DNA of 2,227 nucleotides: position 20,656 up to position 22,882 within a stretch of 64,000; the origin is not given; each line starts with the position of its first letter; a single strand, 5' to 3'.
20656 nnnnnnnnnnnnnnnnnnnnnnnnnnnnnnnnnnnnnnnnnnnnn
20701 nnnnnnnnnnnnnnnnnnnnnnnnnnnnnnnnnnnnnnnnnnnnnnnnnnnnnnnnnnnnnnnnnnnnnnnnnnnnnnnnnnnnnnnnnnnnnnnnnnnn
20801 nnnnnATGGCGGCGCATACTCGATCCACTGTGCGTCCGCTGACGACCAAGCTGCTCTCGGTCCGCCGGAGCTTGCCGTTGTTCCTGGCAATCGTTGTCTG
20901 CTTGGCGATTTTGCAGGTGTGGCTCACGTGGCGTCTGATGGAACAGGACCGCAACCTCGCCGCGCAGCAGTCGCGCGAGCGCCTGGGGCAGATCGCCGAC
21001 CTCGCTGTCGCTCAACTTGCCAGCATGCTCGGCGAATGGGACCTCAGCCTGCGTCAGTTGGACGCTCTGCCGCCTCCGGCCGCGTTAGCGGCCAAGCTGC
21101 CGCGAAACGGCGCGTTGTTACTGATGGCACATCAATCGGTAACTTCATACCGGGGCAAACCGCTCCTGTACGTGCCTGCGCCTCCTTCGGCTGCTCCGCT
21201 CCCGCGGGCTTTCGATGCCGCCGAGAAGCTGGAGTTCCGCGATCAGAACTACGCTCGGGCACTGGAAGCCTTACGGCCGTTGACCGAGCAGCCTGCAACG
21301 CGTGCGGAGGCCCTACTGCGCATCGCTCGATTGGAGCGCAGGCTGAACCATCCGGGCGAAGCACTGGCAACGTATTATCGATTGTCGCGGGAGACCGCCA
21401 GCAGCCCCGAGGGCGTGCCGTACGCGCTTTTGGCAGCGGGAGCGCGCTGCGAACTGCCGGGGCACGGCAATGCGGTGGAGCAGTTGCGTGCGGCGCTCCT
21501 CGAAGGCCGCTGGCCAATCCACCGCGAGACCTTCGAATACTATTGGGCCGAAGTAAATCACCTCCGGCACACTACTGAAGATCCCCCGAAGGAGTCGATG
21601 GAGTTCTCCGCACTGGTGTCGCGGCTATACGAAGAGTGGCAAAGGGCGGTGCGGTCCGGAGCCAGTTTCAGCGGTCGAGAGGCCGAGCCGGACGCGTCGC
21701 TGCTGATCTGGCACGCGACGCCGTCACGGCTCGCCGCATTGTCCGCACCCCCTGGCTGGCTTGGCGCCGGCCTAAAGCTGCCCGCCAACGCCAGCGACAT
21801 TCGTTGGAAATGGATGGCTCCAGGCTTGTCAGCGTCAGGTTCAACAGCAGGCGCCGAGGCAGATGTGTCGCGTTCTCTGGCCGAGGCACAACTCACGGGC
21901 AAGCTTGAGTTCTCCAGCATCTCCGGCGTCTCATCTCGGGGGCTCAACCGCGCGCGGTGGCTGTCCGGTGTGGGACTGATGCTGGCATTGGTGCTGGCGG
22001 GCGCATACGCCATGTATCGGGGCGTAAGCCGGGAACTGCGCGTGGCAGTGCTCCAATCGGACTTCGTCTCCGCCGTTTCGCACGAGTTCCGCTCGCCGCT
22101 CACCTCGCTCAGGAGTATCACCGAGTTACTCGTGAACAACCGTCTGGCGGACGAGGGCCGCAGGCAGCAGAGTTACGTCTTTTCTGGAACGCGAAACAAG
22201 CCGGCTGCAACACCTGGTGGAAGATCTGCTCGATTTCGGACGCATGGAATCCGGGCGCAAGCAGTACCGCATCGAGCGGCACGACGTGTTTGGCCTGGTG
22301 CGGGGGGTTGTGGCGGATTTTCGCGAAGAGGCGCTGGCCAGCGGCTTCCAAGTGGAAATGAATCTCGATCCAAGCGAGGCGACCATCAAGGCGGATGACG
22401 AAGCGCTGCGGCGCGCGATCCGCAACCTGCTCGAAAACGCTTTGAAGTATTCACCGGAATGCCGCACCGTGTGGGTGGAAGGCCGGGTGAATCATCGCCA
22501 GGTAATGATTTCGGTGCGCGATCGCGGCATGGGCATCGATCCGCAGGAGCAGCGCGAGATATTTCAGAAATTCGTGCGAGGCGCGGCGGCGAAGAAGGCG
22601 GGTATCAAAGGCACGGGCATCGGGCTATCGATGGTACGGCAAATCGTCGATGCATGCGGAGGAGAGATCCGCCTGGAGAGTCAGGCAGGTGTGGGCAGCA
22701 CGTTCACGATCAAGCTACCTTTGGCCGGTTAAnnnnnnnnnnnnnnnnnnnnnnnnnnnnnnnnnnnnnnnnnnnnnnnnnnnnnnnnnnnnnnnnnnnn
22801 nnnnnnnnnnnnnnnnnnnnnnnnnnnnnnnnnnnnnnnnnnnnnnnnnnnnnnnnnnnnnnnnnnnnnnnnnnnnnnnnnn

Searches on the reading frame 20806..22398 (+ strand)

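Call 9: search_protein_families(library=pfam, proteins=[window:20806-22398:+], max_evalue=0.01)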
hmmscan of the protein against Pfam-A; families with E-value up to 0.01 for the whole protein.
window:20806-22398:+ (530 aa): 1 family
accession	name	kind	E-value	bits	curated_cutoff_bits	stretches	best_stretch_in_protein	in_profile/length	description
PF00512.31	HisKA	-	7.8e-07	29.5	26.9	1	417-452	2-37/66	His Kinase A (phospho-acceptor) domain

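Call 56: search_protein_families(library=ncbifam, proteins=[window:20806-22200:+], max_evalue=0.01)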
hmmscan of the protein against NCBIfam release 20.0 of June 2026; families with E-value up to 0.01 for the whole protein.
window:20806-22200:+ (465 aa): 9 families
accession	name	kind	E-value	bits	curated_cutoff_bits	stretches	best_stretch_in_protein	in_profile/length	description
TIGR02966.1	phoR_proteo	equivalog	3.3e-07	29.6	334.2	1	402-454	99-150/333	phosphate regulon sensor histidine kinase PhoR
NF046044.1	PnpS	equivalog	9.4e-07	28.2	400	1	404-454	157-207/390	two-component system histidine kinase PnpS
NF033092.0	HK_WalK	equivalog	7.8e-06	24.7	725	1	407-450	362-405/594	cell wall metabolism sensor histidine kinase WalK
NF040691.1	MtrAB_MtrB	equivalog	3.7e-05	23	450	1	413-446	267-300/507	MtrAB system histidine kinase MtrB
NF045911.1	TCSHisKinNblS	equivalog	0.00028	19.4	1000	1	406-452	377-425/621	two-component system sensor histidine kinase NblS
NF033093.1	HK_VicK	exception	0.0036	16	680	1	420-448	212-240/448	cell wall metabolism sensor histidine kinase VicK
NF041210.1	his_kin_PieS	equivalog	0.0061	15.6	850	1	418-447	251-280/474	two component system sensor histidine kinase PieS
NF008468.0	PRK11360.1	equivalog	0.0074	14.7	646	0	402-447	382-426/616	two-component system sensor histidine kinase AtoS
NF008235.0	PRK11006.1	equivalog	0.0077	15.1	390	0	405-453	192-240/431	phosphate regulon sensor histidine kinase PhoR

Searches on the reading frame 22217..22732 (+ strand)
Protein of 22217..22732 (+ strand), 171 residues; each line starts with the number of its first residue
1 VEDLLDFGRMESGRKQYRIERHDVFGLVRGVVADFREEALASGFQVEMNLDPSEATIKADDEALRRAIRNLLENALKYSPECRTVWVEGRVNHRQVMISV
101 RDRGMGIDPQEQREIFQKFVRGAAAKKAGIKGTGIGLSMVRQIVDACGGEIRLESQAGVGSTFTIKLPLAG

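Call 9: search_protein_families(library=pfam, proteins=[window:22217-22732:+], max_evalue=0.01)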
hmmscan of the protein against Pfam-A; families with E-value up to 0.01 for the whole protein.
window:22217-22732:+ (171 aa): 4 families
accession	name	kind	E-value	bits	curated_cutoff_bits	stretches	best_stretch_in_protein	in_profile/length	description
PF02518.31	HATPase_c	-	1.6e-29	103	26.4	1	60-170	2-110/111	Histidine kinase-, DNA gyrase B-, and HSP90-like ATPase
PF14501.12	HATPase_c_5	-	1.1e-05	25.6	22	1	63-157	5-92/102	GHKL domain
PF13581.12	HATPase_c_2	-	0.00025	21.5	27.4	1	67-153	35-116/127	Histidine kinase-like ATPase domain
PF13589.12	HATPase_c_3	-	0.0082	16.6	25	0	65-136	4-76/137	Histidine kinase-, DNA gyrase B-, and HSP90-like ATPase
